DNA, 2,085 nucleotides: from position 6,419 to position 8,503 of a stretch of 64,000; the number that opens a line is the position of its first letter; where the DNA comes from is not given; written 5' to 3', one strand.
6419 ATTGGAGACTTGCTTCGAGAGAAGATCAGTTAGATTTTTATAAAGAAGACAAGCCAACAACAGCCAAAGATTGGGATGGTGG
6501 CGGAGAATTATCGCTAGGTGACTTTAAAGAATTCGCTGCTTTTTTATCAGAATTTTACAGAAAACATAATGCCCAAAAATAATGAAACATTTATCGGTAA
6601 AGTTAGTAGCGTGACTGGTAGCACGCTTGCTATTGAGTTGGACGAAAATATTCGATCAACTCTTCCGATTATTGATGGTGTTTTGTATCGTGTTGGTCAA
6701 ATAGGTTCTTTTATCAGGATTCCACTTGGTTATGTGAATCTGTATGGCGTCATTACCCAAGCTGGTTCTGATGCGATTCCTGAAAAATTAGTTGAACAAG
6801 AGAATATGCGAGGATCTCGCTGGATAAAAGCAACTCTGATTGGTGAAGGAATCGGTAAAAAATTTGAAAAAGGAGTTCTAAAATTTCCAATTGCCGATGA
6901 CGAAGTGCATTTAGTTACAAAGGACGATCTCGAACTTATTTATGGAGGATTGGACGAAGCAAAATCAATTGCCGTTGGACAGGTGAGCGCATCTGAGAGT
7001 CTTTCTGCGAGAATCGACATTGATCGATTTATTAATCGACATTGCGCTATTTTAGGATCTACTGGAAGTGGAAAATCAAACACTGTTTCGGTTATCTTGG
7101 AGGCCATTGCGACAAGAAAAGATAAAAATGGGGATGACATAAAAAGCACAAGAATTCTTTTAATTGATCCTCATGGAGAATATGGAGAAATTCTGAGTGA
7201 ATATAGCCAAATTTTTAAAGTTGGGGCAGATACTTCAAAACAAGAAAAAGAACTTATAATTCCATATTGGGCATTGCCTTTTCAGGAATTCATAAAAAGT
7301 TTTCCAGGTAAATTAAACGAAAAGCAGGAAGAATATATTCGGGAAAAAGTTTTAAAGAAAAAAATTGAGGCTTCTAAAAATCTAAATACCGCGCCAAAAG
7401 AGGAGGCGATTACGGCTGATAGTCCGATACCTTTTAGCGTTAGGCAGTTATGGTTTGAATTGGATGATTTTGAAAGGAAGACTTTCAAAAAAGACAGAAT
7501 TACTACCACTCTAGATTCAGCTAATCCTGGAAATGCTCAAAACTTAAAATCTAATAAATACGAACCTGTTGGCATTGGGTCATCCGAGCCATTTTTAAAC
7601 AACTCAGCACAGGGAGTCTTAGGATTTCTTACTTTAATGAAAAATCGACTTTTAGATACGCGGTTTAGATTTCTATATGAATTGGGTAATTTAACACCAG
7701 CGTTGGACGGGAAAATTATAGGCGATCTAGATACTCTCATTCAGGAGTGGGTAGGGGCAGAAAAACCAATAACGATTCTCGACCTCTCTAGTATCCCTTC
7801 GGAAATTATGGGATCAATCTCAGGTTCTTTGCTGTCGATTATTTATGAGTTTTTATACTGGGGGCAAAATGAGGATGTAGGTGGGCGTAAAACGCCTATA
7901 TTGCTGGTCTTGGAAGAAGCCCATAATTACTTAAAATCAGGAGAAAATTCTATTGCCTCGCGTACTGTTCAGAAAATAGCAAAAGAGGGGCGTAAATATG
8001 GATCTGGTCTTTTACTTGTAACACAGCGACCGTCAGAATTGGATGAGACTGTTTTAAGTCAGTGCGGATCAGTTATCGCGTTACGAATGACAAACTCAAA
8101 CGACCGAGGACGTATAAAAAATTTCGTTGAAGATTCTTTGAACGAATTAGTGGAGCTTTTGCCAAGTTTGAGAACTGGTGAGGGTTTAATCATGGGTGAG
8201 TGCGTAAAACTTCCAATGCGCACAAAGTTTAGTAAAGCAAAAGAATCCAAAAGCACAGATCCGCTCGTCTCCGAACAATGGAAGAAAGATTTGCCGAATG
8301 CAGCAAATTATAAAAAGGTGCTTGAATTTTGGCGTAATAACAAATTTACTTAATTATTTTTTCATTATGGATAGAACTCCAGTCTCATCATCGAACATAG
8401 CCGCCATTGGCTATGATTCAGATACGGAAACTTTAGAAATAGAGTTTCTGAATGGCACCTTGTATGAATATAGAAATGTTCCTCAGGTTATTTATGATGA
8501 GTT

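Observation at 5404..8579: SIR2-HerA anti-phage module with a tightly linked KTSC-domain third gene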

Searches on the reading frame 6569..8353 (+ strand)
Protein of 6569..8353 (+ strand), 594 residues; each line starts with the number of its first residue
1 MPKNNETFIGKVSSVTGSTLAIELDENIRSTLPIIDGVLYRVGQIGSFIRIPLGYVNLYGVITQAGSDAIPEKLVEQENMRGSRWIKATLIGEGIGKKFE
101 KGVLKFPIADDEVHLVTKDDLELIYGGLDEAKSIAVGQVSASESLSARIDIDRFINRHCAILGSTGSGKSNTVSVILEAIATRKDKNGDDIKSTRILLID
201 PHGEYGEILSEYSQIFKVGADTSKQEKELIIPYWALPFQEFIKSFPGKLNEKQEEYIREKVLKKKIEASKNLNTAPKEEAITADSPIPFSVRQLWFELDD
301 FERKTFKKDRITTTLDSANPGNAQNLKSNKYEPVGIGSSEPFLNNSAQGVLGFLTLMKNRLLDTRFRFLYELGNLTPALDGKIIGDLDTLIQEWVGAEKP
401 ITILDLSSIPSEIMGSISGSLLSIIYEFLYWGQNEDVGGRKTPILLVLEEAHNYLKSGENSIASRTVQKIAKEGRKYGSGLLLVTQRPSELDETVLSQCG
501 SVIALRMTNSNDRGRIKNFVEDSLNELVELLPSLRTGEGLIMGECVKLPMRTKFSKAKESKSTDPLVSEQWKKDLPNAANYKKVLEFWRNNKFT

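Call 4: search_protein_families(library=pfam, proteins=[window:6569-8353:+], max_evalue=0.01)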
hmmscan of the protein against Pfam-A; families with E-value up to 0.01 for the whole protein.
window:6569-8353:+ (594 aa): 5 families
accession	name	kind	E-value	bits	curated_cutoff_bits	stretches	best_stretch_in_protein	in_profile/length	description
PF01935.23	DUF87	-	1.1e-35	124.2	23.2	1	134-422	1-217/220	Helicase HerA, central domain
PF05872.18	HerA_C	-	7.1e-09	35.3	22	1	435-541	249-361/502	Helicase HerA-like C-terminal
PF12846.13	AAA_10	-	9.1e-09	35.2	27.5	1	155-219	20-78/362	AAA-like domain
PF01580.24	FtsK_SpoIIIE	-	3e-07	30.6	24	1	157-186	40-69/221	FtsK/SpoIIIE family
PF10412.15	TrwB_AAD_bind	-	3.2e-05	23.4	20.5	1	156-206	15-56/387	Type IV secretion-system coupling protein DNA-binding domain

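Call 5: search_protein_families(library=padloc, proteins=[window:6569-8353:+], max_evalue=0.01)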
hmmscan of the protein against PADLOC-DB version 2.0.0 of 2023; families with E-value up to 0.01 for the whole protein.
window:6569-8353:+ (594 aa): 21 families
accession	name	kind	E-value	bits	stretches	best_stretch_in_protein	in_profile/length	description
PDLC04105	HerA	-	7.7e-150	498.2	1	4-592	7-573/576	-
PDLC04102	HerA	-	2.5e-77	258.7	2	397-579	463-645/654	-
PDLC02188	HerA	-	6e-76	254.5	1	78-589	65-577/578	-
PDLC04098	HerA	-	1.6e-71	239.8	2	374-589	455-684/686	-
PDLC04104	HerA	-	4.8e-58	194.7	2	335-591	118-374/379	-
PDLC02185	HerA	-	3.4e-53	179.3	2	401-573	408-581/585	-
PDLC04106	HerA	-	4.5e-51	172.2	2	357-591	429-665/667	-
PDLC04100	HerA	-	1.6e-48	163.8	2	400-575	401-576/580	-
PDLC04103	HerA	-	9.5e-47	157.6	2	385-573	383-576/579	-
PDLC04097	HerA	-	2.6e-44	149.9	2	6-227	5-235/618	-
PDLC04101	HerA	-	2.6e-31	106.7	1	80-417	82-396/400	-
PDLC04140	mad8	-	9e-25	85.8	1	134-553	4-298/314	mads_8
PDLC04107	HerA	-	1.8e-20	71.2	1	5-290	10-305/306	-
PDLC04099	HerA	-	3.2e-17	60.6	1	5-207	8-212/214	-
PDLC02685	DndH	-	1.3e-10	37.7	1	399-487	1515-1600/1678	DndH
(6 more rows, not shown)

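Call 15: find_homologous_proteins(query=window:6569-8353:+, max_evalue=1e-20)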
Query window:6569-8353:+ (594 aa): 7983 proteins with E <= 1e-20 among 8000 candidates; the best 120 are listed.
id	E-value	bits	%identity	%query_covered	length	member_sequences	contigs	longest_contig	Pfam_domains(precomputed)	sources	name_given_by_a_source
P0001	0.0e+0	1315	100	100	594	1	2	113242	PF01935.24,PF05872.19,PF12846.14,PF01580.25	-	-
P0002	0.0e+0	1108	82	100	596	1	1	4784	PF01935.24,PF05872.19,PF12846.14,PF01580.25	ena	-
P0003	0.0e+0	1100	83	100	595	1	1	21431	PF10412.16,PF01935.24,PF05872.19,PF12846.14,PF01580.25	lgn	-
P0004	0.0e+0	1100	82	100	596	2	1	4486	PF01935.24,PF05872.19,PF12846.14,PF01580.25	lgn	-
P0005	0.0e+0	1099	82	100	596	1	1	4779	PF10412.16,PF01935.24,PF05872.19,PF12846.14,PF01580.25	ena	-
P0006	0.0e+0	1095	82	100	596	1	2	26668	PF01935.24,PF05872.19,PF12846.14,PF01580.25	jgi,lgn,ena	-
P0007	0.0e+0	1080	81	100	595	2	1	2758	PF10412.16,PF01935.24,PF05872.19,PF12846.14,PF01580.25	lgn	-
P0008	0.0e+0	1066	81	99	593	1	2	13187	PF01935.24,PF05872.19,PF12846.14,PF01580.25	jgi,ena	-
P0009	0.0e+0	1065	81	100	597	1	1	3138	PF01935.24,PF05872.19,PF12846.14,PF01580.25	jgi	-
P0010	0.0e+0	1058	79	100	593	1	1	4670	PF10412.16,PF01935.24,PF05872.19,PF12846.14,PF01580.25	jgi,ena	-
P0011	0.0e+0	1054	81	100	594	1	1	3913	PF01935.24,PF05872.19,PF12846.14,PF01580.25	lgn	-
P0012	0.0e+0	1033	78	100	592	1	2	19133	PF01935.24,PF05872.19,PF12846.14,PF01580.25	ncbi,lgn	-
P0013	0.0e+0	1032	78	100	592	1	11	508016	PF01935.24,PF05872.19,PF12846.14,PF01580.25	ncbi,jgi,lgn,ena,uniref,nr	ncbi:MAG: hypothetical protein UV82_C0014G0030 [Candidatus Magasanikbacteria bacterium GW2011_GWD2_4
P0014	0.0e+0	1030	78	100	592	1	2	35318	PF01935.24,PF05872.19,PF12846.14,PF01580.25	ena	-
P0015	0.0e+0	1014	75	100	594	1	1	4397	PF01935.24,PF05872.19,PF12846.14,PF01580.25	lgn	-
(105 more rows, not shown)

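Call 16: find_encoding_contigs(protein=P0001, flank=10000, max_places=4)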
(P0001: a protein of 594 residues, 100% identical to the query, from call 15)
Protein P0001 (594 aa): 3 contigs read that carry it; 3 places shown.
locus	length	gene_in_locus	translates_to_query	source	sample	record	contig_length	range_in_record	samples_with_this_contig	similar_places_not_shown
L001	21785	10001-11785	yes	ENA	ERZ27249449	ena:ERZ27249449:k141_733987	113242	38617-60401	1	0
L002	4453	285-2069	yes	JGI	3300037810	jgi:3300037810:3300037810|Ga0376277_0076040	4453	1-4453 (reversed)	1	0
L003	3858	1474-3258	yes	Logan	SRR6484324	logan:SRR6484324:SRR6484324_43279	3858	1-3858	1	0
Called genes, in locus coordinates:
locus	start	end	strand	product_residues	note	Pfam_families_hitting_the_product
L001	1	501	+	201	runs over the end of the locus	-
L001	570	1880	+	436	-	PF18073:Zn_ribbon_LapB, PF13481:AAA_25, PF03796:DnaB_C, PF06745:ATPase (faint), PF13541:ChlI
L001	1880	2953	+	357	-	PF13167:GTP-bdg_N, PF16360:GTP-bdg_M, PF00009:GTP_EFTU (faint), PF01926:MMR_HSR1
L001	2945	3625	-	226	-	PF07819:PGAP1 (weak)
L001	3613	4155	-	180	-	PF00578:AhpC-TSA, PF08534:Redoxin, PF13905:Thioredoxin_8 (weak)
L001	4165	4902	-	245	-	PF02592:Vut_1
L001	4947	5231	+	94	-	PF02325:CCB3_YggT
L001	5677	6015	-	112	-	-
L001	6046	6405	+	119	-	-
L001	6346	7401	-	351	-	PF04551:GcpE, PF26540:GcpE_C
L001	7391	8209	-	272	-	PF00849:PseudoU_synth_2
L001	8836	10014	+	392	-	PF13289:SIR2_2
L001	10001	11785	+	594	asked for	PF01580:FtsK_SpoIIIE (faint), PF01935:DUF87, PF05872:HerA_C (faint), PF12846:AAA_10 (faint)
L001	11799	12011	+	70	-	PF13619:KTSC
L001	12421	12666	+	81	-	-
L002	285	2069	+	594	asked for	PF01580:FtsK_SpoIIIE (faint), PF01935:DUF87, PF05872:HerA_C (faint), PF12846:AAA_10 (faint)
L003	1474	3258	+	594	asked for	PF01580:FtsK_SpoIIIE (faint), PF01935:DUF87, PF05872:HerA_C (faint), PF12846:AAA_10 (faint)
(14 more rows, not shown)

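Call 18: find_related_loci(query=A1, collection=genome_contigs, flank=4000)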
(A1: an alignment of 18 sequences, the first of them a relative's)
Query A1 (594 aa) in genome_contigs; peptide patterns used: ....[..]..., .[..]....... (x = any residue, [..] = any of these).
600 stretches matched a pattern (row limit reached: there are more); 466 encode a relative of the query (tblastn E <= 1e-3); the best 80 are kept; 80 distinct loci.
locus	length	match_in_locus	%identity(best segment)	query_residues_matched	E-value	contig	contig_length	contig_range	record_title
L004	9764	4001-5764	76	4-593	0e+0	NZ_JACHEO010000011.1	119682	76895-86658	Desulfoprunum benzoelyticum strain DSM 28570 Ga0415323_11, whole genome shotgun sequence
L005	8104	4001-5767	76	4-594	0e+0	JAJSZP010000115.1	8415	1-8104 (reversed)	MAG: Deltaproteobacteria bacterium isolate SM14434BFWG172 FWG172_EthSRB1_contig115_0008415bp, whole genome shotgun seque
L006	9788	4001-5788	59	1-594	0e+0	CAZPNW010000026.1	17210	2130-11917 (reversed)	MAG TPA_asm: uncultured Planctomycetales bacterium isolate binchicken_co216_53 genome assembly, contig: k141_1296406, wh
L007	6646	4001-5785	57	1-593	0e+0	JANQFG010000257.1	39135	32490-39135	MAG: bacterium isolate PL23a_bin.76 k99_3167211, whole genome shotgun sequence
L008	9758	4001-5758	59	4-593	0e+0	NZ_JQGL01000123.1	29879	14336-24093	MAG: Sulfuricurvum sp. MLSB contig_6833, whole genome shotgun sequence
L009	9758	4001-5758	59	4-593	0e+0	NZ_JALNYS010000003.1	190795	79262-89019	MAG: Sulfuricurvum sp. isolate SO_2017_GW1 bin 195 NODE_572_length_190795_cov_1.380903_OW334_2017, whole genome shotgun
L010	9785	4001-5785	57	1-593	0e+0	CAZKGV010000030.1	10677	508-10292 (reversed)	MAG TPA_asm: uncultured Acholeplasmataceae bacterium isolate binchicken_co39_59 genome assembly, contig: NODE_14653_leng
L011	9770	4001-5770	57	3-593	0e+0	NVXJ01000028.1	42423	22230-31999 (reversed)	MAG: Arcobacter sp. isolate NORP14 Contig_source1382A_2272, whole genome shotgun sequence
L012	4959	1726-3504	55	6-593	0e+0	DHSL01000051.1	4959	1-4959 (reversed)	MAG TPA_asm: Bacteroidales bacterium UBA5287 UBA5287_contig_214, whole genome shotgun sequence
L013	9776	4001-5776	57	7-593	0e+0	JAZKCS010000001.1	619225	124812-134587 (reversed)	MAG: Bacteroidota bacterium isolate DC_HB_01_SPN181219-bin004 DCHB01SPN_B004_0_000000000001, whole genome shotgun sequen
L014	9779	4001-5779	57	1-593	0e+0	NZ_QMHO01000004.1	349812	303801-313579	Pedobacter nanyangensis strain Q-4 contig004, whole genome shotgun sequence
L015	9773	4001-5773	57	1-593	0e+0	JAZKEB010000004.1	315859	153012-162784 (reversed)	MAG: Bacteroidota bacterium isolate DC_HB_02_SPN181219-bin012_1 DCHB02SPN_B012_1_000000000004, whole genome shotgun sequ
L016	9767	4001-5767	54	4-593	0e+0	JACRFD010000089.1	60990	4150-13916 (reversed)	MAG: Ignavibacteriales bacterium isolate NC_groundwater_1716_Pr3_B-0.1um_38_18 SR-2_scaffold_141_3926245, whole genome s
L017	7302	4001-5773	55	1-593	0e+0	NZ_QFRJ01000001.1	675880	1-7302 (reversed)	Brumimicrobium oceani strain C305 contig1, whole genome shotgun sequence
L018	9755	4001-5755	58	7-593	0e+0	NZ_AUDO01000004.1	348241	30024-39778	Flavobacterium frigidarium DSM 17623 H603DRAFT_scaffold00003.3_C, whole genome shotgun sequence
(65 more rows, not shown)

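Call 21: search_solved_structures(query=window:6569-8353:+, max_evalue=0.00001)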
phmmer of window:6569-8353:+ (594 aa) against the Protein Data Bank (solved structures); distinct sequences matched with E-value up to 0.00001: 9.
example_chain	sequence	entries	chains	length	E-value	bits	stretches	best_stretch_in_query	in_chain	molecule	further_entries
8wiv_A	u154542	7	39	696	6.4e-141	473.8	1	6-592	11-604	Helicase HerA central domain-containing protein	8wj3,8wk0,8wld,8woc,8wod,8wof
8xau_A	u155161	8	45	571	1.9e-57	198.3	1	77-589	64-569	ATP-binding protein | HerA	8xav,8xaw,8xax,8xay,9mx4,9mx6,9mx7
9c1m_M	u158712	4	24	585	5.4e-55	190.1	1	92-590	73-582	ATP-binding protein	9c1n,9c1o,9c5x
8ziq_M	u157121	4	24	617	4.6e-51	177.2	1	98-591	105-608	HerA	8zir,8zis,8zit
8j4u_M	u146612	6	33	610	4.2e-31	111.3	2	401-572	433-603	Nucleoside triphosphate hydrolase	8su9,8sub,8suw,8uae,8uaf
9x1l_A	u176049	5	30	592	6.2e-31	110.7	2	423-555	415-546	DNA helicase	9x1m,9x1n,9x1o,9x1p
4d2i_A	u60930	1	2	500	8.2e-30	107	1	401-575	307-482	HERA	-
8yho_A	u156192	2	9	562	2.1e-26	95.8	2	445-556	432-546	DUF87 domain-containing protein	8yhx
8wet_A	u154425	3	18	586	3e-11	45.7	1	390-513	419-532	TdpA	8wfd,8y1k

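Call 42: search_protein_families(library=ncbifam, proteins=[window:6569-8353:+], max_evalue=1)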
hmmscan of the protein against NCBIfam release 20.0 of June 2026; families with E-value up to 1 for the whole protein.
window:6569-8353:+ (594 aa): 19 families
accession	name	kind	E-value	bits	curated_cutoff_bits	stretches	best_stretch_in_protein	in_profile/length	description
NF042944.1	HerA_antiphage_2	equivalog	4.4e-77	260.2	850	1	83-577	62-566/576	anti-phage-associated helicase HerA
NF042943.1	HerA_antiphage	equivalog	8.3e-49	166.6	800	2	400-571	395-566/566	anti-phage-associated helicase HerA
NF040937.1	HerA_Thermprot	equivalog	1.5e-40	139.1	800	2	400-574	308-482/487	DNA double-strand break repair helicase HerA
NF040819.1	helicase_HerA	equivalog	5.3e-39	134.2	970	2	442-561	402-521/561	DNA double-strand break repair helicase HerA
NF053655.1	CedD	equivalog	8.2e-23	80.8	600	2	401-554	383-525/527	DNA-translocating ATPase CedD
NF033849.1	ser_rich_anae_1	subfamily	2.2e-12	45.2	650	1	391-515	967-1098/1163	serine-rich protein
NF045975.1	VirB4_plasma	equivalog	4.7e-09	34.5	590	2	442-489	759-805/894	Mbov_0397 family ICE element conjugal transfer ATPase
NF041017.1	DNA_import_CedB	equivalog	2.6e-08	32.9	700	1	398-541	432-573/590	DNA import protein CedB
NF045971.1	conju_CD1110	equivalog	1.9e-07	29.8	325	2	148-218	407-470/752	VirB4-like conjugal transfer ATPase, CD1110 family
TIGR03925.1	T7SS_EccC_b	equivalog_domain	2.1e-07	29.6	346.55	2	131-206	339-406/564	type VII secretion protein EccCb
NF041214.1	plasmid_TraB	equivalog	8.9e-06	24.5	800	2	157-185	249-277/639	plasmid transfer protein TraB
TIGR00929.1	VirB4_CagE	subfamily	1.1e-05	23.9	643.1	1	439-526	633-718/792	VirB4 family type IV secretion/conjugal transfer ATPase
TIGR02746.1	TraC-F-type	equivalog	5.3e-05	21.3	567.05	1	398-488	600-685/800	type IV secretion system protein TraC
TIGR03744.1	traC_PFL_4706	equivalog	0.003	15.5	520.6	1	152-179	470-497/892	conjugative transfer ATPase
TIGR03928.1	T7_EssCb_Firm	equivalog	0.014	13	778.4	1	469-513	604-649/1296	type VII secretion protein EssC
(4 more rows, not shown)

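Call 55: search_protein_representatives(alignment_id=A1)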
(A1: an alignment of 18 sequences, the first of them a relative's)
Query: 18 sequences, 594 profile positions. Proteins with E-value up to 0.001 (for the whole library): 12664; up to 1e-10: 4719; up to 1e-30: 987. The best 150 are listed.
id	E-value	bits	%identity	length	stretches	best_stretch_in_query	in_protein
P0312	2.3e-282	954.3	-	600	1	1-593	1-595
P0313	1.5e-197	674.2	-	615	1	6-592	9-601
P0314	9.7e-190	648.4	-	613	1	2-592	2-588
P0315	4.1e-183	626.5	-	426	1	58-472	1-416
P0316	3.1e-174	597.2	-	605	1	2-591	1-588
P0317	5.3e-174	596.4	-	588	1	6-591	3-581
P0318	1.4e-173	595.0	-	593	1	5-590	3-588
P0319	1.1e-169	582.2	-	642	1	4-570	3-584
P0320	3.3e-163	560.8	-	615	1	3-590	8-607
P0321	1.4e-161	555.4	-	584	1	3-591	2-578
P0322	3.1e-161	554.3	-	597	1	3-592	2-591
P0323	1.3e-159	548.8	-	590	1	5-592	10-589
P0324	1.3e-147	509.3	-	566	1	16-592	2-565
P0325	1.6e-147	508.9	-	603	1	7-593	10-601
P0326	1.4e-145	502.6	-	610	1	5-591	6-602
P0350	1.3e-105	370.5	-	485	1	211-591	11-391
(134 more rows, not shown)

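Call 57: search_dna_similar(query=window:6569-8353:+, collection=plasmids, mode=protein, max_evalue=1e-20, max_rows=40, rows=spread)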
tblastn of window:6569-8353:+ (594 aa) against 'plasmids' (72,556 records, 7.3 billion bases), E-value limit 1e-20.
Records with a match: 347; places in all: 358; records where one place covers at least 80% of the query: 48.
Best place of each record, by identity: <60% 347.
By first word of the organism name: Klebsiella 68; Citrobacter 66; Escherichia 45; Enterobacter 30; Serratia 19; Salmonella 14; Bradyrhizobium 9; Piscirickettsia 9; Sinorhizobium 7; Rhizobium 5; and 44 more.
By predicted mobility (MOB-suite, as given by PLSDB): conjugative 177; non-mobilizable 87; mobilizable 83.
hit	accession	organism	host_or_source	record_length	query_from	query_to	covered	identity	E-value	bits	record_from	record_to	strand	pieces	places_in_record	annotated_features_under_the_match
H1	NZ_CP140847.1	Rhizobium johnstonii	Trifolium pratense,whole organism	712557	1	594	100%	43.2%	7e-137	447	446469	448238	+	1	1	ATP-binding protein | SIR2 family protein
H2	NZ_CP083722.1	Bradyrhizobium sp. 41S5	Glycine max cv. AC Glengarry,Cell ...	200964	1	591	99%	39.7%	6e-127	418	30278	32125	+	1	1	ATP-binding protein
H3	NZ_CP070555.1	Citrobacter freundii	Homo sapiens,abscess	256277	3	592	99%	38.8%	5e-110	369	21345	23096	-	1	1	helicase HerA-like domain-containing protein | SIR2 family protein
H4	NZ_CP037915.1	Sphingomonas sp. AAP5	water column of an alpine lake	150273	4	574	96%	38.0%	8e-119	395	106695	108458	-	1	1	ATP-binding protein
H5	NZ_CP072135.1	Pseudoalteromonas xiamenensis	mangrove sediment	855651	107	589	81%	29.2%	1e-49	193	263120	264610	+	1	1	ATP-binding protein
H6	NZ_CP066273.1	Agrobacterium tumefaciens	-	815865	134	594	78%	29.6%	7e-47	184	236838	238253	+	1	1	ATP-binding protein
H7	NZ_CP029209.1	Nitratireductor sp. OM-1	-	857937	113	591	81%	28.0%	6e-44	176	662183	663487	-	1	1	ATP-binding protein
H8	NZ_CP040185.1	Raoultella planticola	Homosapiens,cerebrospinal fluid, ...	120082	134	559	72%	31.2%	1e-50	196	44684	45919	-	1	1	ATP-binding protein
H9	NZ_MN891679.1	Klebsiella pneumoniae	-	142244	134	559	72%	31.2%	1e-50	196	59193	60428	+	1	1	ATP-binding protein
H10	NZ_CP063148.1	Klebsiella pneumoniae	Homo sapiens,blood culture from maile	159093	134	559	72%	31.2%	1e-50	196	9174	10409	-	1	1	ATP-binding protein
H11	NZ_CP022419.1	Pseudosulfitobacter pseudonitzschiae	Skeletonema marinoi strain RO5AC,Cell ...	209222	113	572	77%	28.7%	5e-46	182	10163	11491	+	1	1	ATP-binding protein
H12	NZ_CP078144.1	Nitratireductor kimnyeongensis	Isolate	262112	115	591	80%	27.2%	2e-44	177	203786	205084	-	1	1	ATP-binding protein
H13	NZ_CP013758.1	Piscirickettsia salmonis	Salmo salar,liver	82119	129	553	72%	28.1%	2e-43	174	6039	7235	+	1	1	ATP-binding protein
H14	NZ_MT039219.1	Serratia proteamaculans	-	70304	130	589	77%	25.9%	6e-38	157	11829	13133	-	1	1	ATP-binding protein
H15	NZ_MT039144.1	Serratia entomophila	-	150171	130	553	71%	27.2%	3e-38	158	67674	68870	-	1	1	ATP-binding protein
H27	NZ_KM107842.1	Escherichia coli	Homo sapiens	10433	344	573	39%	32.4%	3e-23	112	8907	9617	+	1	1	ATP-binding protein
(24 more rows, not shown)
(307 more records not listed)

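Call 59: get_annotated_region(hit=H3, flank=3000)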
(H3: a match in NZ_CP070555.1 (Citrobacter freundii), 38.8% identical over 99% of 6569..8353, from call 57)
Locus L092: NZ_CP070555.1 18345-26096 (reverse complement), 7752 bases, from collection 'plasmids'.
description: Citrobacter freundii strain CF50935 plasmid p50935_IncHI2, complete sequence
organism: Citrobacter freundii (NCBI taxid 546)
taxonomy: Bacteria; Pseudomonadota; Gammaproteobacteria; Enterobacterales; Enterobacteriaceae; Citrobacter; Citrobacter freundii
host: -; source: Homo sapiens,abscess; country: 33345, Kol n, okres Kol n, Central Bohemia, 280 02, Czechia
typing (MOB-suite, as given by PLSDB): conjugative; replicon IncHI2A,rep_cluster_1088; relaxase MOBH; mating-pair formation MPF_F
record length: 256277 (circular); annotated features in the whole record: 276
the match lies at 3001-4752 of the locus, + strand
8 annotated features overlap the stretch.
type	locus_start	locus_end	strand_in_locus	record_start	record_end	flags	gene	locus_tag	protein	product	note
CDS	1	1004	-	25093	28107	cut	-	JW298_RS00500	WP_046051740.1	Tn3 family transposase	-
CDS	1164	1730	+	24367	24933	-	-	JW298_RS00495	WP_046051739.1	recombinase family protein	GO:0006310 - DNA recombination [Evidence IEA]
CDS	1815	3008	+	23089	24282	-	-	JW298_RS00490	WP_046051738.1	SIR2 family protein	-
CDS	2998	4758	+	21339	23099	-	-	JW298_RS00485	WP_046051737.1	helicase HerA-like domain-containing protein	-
CDS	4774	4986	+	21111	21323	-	-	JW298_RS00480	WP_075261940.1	KTSC domain-containing protein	-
CDS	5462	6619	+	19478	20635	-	-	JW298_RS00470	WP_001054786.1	TerD family protein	-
CDS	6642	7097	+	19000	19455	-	-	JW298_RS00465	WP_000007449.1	tellurite resistance TerB family protein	-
CDS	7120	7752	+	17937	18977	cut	terC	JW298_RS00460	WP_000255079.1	tellurium resistance membrane protein TerC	-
